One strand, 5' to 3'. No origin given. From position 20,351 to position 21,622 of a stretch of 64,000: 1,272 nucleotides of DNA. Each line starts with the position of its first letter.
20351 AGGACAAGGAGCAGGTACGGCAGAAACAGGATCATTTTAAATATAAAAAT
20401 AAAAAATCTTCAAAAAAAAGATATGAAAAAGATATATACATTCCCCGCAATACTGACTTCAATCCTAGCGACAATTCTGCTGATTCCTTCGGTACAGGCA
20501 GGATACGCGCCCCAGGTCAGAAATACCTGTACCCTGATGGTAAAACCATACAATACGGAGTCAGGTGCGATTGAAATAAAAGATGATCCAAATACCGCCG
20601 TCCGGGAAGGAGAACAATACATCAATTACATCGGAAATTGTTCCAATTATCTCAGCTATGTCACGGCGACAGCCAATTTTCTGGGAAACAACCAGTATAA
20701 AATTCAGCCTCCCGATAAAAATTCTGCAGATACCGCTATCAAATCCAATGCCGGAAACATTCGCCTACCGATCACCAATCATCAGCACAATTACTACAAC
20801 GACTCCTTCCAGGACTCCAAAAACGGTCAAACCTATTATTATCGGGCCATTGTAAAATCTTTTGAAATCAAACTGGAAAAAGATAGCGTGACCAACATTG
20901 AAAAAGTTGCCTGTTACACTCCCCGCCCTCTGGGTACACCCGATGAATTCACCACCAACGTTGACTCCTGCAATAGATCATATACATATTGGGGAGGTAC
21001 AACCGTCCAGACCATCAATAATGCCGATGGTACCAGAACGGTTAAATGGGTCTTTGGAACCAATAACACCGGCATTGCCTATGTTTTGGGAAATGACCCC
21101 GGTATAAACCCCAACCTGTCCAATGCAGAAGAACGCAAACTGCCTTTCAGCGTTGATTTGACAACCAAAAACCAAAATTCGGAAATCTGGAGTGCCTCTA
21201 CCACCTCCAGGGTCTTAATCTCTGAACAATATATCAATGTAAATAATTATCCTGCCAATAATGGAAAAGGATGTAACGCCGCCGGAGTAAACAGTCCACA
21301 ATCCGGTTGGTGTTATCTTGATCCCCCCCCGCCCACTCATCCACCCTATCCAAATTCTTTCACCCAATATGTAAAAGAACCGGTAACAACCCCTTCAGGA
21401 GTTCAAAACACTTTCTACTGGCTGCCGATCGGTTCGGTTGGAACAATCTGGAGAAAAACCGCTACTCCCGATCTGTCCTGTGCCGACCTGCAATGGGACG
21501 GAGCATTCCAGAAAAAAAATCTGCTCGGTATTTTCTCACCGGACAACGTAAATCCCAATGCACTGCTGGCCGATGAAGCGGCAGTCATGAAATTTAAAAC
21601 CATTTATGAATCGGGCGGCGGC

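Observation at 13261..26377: Promoter-to-terminator unit encoding a 156-aa ORF and two orphan giant proteins (2169 and 1960 aa)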

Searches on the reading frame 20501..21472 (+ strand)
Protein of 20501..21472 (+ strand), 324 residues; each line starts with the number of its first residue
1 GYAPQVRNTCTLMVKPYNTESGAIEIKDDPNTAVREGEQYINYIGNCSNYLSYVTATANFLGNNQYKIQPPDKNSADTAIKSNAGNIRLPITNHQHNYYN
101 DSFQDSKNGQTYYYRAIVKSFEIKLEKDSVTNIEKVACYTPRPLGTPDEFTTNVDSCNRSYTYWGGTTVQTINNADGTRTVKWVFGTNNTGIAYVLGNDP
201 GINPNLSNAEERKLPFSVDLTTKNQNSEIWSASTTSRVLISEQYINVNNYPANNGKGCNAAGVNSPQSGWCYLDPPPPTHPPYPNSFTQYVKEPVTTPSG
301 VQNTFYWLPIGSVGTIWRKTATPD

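Call 111: search_solved_structures(query=A10, max_evalue=10)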
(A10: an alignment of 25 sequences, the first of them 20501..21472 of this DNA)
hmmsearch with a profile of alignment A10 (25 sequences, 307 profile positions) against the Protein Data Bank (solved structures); distinct sequences matched with E-value up to 10: 1.
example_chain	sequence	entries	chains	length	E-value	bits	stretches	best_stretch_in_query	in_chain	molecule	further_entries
2evv_A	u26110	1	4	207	0.74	12.8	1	77-110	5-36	hypothetical protein HP0218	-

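Call 113: search_protein_families(library=pfam, alignment_id=A10, max_evalue=0.01)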
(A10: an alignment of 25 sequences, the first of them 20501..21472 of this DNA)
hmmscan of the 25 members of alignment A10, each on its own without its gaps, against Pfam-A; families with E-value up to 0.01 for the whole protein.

A. member 1, window:20501-21472:+ (324 aa): 0 families

B. families by the number of members that match (of 25 scanned): 0 families
